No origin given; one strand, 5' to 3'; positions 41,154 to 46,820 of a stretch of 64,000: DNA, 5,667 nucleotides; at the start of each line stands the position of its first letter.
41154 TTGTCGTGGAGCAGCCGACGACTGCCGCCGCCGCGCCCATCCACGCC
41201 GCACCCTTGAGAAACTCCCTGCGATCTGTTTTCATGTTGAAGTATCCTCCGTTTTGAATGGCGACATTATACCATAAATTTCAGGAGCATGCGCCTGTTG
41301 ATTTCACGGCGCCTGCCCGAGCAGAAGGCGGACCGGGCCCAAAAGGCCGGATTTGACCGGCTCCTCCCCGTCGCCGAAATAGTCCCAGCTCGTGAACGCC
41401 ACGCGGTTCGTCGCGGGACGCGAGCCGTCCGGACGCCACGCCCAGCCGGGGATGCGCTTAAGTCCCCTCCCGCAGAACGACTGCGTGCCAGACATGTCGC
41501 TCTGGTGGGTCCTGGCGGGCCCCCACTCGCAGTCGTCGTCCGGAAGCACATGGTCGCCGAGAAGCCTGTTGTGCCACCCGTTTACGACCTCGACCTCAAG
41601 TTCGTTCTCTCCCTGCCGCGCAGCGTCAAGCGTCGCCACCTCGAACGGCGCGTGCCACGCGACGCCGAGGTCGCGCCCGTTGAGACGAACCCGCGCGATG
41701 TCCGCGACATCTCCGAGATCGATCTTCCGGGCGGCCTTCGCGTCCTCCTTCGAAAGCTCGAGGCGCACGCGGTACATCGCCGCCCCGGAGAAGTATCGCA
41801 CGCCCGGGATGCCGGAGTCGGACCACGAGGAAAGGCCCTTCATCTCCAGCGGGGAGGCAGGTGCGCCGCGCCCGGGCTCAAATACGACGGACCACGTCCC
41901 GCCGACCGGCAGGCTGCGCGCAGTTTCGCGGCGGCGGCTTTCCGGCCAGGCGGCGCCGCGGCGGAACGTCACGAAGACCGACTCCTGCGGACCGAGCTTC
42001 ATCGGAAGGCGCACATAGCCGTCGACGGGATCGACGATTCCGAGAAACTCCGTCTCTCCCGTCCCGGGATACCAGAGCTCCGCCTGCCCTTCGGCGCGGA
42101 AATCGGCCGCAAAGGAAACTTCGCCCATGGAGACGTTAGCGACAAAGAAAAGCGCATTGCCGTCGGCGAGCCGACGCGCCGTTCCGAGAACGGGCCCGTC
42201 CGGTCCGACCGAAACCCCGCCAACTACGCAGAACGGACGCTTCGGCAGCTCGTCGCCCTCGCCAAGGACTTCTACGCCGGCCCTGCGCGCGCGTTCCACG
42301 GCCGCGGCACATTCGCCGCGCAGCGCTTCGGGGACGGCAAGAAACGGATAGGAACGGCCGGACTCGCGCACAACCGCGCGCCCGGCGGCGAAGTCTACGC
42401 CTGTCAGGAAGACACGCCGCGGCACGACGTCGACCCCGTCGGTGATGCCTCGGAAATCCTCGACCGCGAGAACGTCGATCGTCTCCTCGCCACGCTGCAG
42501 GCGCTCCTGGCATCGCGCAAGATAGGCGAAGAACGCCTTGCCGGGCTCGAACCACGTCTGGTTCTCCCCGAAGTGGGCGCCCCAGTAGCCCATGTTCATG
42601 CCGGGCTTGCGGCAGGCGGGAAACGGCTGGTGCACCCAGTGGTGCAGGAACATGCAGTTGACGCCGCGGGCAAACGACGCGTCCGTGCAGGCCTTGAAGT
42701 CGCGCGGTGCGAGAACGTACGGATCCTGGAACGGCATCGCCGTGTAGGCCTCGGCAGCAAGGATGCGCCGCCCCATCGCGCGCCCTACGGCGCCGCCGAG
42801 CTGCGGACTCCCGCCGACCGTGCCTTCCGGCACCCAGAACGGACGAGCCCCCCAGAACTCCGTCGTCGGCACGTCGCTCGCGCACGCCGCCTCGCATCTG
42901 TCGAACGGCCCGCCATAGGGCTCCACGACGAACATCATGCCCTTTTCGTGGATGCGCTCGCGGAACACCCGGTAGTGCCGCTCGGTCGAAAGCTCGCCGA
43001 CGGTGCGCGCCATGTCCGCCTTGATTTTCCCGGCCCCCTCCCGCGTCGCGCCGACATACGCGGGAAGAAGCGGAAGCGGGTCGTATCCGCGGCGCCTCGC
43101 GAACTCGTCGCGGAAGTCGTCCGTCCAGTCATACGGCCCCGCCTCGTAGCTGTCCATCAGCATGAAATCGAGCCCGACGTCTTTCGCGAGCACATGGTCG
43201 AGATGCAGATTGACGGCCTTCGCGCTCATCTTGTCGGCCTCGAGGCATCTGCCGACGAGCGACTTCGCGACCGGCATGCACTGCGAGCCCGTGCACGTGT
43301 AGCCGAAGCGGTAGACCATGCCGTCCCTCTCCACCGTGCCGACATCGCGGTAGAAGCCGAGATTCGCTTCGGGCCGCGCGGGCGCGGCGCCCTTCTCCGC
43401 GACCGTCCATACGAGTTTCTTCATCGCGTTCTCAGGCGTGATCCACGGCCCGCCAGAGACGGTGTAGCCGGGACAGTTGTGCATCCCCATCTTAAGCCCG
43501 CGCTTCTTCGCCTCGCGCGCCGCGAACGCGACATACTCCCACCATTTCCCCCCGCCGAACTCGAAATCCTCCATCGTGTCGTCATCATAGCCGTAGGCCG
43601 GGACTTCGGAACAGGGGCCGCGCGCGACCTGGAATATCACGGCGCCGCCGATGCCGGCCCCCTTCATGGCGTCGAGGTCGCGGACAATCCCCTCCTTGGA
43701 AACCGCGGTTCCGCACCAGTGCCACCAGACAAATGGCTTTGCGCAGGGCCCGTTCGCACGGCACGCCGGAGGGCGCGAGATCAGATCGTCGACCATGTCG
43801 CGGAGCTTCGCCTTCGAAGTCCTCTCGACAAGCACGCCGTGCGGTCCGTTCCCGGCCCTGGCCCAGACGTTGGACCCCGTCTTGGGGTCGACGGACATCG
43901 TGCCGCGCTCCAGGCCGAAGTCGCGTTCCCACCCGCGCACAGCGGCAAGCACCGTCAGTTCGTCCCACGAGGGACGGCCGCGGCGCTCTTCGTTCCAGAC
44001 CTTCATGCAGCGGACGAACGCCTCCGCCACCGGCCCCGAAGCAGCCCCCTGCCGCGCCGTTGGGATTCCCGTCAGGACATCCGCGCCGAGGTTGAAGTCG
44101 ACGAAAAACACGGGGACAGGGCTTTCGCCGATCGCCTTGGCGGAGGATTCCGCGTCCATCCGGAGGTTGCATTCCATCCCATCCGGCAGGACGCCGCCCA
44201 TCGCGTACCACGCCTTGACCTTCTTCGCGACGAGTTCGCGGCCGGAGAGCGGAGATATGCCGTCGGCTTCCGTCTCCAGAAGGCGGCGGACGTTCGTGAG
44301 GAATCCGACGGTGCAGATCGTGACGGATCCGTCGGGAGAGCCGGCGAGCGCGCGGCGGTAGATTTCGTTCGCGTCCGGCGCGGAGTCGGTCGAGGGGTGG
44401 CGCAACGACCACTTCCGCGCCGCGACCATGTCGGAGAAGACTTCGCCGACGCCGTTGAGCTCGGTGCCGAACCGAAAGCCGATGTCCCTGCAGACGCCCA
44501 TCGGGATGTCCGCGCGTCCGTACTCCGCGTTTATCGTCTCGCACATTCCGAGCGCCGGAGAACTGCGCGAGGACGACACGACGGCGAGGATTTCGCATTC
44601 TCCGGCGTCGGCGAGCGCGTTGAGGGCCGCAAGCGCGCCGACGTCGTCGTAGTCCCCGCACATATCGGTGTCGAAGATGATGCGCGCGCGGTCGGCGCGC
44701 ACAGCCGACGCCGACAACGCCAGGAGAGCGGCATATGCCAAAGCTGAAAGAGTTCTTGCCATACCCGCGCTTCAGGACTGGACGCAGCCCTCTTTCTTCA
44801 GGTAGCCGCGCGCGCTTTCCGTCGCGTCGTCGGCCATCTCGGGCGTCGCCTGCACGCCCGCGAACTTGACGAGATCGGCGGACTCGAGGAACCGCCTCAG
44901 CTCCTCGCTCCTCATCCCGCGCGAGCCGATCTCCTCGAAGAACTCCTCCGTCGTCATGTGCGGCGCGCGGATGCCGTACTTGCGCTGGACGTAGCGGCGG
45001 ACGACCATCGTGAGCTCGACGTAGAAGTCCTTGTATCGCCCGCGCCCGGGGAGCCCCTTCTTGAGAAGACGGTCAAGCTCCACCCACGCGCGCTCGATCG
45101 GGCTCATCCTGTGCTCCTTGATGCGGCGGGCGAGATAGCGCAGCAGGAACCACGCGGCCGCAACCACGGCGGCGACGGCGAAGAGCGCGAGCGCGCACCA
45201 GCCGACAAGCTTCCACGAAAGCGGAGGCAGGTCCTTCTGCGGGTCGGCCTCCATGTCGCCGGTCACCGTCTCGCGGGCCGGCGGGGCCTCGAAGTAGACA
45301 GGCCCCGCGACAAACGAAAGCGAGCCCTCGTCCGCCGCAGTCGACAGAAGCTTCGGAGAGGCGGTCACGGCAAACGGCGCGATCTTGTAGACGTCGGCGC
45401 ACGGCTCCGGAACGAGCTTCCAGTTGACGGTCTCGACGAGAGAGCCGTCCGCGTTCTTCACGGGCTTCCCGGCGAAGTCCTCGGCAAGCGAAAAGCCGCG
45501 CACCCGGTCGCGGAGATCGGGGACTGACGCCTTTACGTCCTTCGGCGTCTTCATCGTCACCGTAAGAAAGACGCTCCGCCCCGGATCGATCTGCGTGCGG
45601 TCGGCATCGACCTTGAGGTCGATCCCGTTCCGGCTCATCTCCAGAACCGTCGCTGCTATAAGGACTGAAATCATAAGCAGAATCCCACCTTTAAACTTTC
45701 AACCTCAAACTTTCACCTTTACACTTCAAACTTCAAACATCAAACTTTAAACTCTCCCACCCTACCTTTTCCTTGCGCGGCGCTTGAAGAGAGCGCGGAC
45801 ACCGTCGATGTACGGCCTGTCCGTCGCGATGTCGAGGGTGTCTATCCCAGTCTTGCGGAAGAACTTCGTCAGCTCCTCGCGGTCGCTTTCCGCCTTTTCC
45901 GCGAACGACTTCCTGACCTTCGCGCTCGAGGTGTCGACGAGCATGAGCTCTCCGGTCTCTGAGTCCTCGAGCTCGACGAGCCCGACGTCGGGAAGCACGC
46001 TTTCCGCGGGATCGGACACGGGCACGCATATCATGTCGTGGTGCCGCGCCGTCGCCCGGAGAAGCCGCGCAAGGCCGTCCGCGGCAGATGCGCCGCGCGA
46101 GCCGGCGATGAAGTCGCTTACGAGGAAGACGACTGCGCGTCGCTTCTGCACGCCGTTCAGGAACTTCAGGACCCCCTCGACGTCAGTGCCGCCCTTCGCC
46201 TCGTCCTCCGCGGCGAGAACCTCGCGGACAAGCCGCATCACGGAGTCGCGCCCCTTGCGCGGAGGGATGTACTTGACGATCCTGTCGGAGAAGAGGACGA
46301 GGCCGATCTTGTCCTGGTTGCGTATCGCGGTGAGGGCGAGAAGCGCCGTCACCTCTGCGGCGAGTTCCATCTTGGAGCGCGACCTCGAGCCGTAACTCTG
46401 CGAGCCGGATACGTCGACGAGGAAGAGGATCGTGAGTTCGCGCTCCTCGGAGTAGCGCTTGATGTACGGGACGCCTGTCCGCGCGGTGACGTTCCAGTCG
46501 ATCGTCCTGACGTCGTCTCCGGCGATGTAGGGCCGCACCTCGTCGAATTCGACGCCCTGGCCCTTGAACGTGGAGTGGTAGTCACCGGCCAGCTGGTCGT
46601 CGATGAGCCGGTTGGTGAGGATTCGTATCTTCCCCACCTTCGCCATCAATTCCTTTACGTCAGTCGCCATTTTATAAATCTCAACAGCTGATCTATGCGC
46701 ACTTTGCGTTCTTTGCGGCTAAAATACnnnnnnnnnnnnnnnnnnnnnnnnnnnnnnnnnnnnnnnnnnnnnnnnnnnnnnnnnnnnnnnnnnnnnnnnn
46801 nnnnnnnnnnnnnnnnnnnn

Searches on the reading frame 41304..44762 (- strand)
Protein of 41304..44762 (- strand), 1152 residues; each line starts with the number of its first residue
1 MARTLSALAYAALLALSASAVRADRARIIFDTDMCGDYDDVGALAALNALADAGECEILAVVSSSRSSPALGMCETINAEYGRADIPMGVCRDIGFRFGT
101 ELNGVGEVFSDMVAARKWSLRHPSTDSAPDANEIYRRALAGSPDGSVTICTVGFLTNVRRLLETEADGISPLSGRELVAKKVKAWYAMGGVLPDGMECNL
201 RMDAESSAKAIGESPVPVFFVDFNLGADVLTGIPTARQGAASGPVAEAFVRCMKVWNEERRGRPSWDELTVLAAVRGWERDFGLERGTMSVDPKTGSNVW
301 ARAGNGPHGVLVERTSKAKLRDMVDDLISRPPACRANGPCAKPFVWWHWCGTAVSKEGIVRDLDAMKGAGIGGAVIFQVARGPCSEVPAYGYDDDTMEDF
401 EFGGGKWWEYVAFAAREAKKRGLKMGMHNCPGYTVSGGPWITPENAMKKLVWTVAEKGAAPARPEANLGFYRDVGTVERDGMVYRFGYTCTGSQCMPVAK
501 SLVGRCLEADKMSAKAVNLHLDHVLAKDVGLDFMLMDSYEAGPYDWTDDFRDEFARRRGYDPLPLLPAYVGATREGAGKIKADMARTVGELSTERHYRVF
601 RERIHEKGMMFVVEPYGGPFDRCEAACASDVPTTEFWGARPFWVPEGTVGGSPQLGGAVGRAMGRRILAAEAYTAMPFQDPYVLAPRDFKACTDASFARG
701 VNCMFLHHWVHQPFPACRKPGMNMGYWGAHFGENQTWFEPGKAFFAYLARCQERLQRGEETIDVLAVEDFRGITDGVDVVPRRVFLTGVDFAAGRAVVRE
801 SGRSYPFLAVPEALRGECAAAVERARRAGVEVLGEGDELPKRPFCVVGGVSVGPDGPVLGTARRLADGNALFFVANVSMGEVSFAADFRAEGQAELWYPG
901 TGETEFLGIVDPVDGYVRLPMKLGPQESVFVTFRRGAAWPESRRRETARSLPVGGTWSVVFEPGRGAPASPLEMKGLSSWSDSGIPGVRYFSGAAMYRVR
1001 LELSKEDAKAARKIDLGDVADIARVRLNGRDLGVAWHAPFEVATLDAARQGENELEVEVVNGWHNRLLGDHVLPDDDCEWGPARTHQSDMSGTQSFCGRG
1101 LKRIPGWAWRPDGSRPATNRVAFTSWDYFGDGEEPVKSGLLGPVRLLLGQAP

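Call 46: search_protein_families(library=pfam, proteins=[window:41304-44762:-], max_evalue=0.001)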
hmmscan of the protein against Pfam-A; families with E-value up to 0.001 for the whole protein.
window:41304-44762:- (1152 aa): 2 families
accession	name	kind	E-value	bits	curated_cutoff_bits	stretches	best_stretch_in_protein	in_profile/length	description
PF17132.9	Glyco_hydro_106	-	1.1e-86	292.5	29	2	482-765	243-539/743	alpha-L-rhamnosidase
PF01156.24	IU_nuc_hydro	-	8.1e-11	42.5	34.2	1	28-293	1-274/297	Inosine-uridine preferring nucleoside hydrolase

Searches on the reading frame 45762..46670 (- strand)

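Call 46: search_protein_families(library=pfam, proteins=[window:45762-46670:-], max_evalue=0.001)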
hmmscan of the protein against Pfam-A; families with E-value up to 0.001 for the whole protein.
window:45762-46670:- (302 aa): 3 families
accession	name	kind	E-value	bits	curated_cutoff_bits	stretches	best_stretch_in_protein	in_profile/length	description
PF01882.25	DUF58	-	2e-73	246.6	23.4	1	44-265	1-215/216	Protein of unknown function DUF58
PF13519.12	VWA_2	-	7e-15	56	27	1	81-187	1-106/107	von Willebrand factor type A domain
PF05762.20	VWA_CoxE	-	7.7e-10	39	26.4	1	72-211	48-183/222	VWA domain containing CoxE-like protein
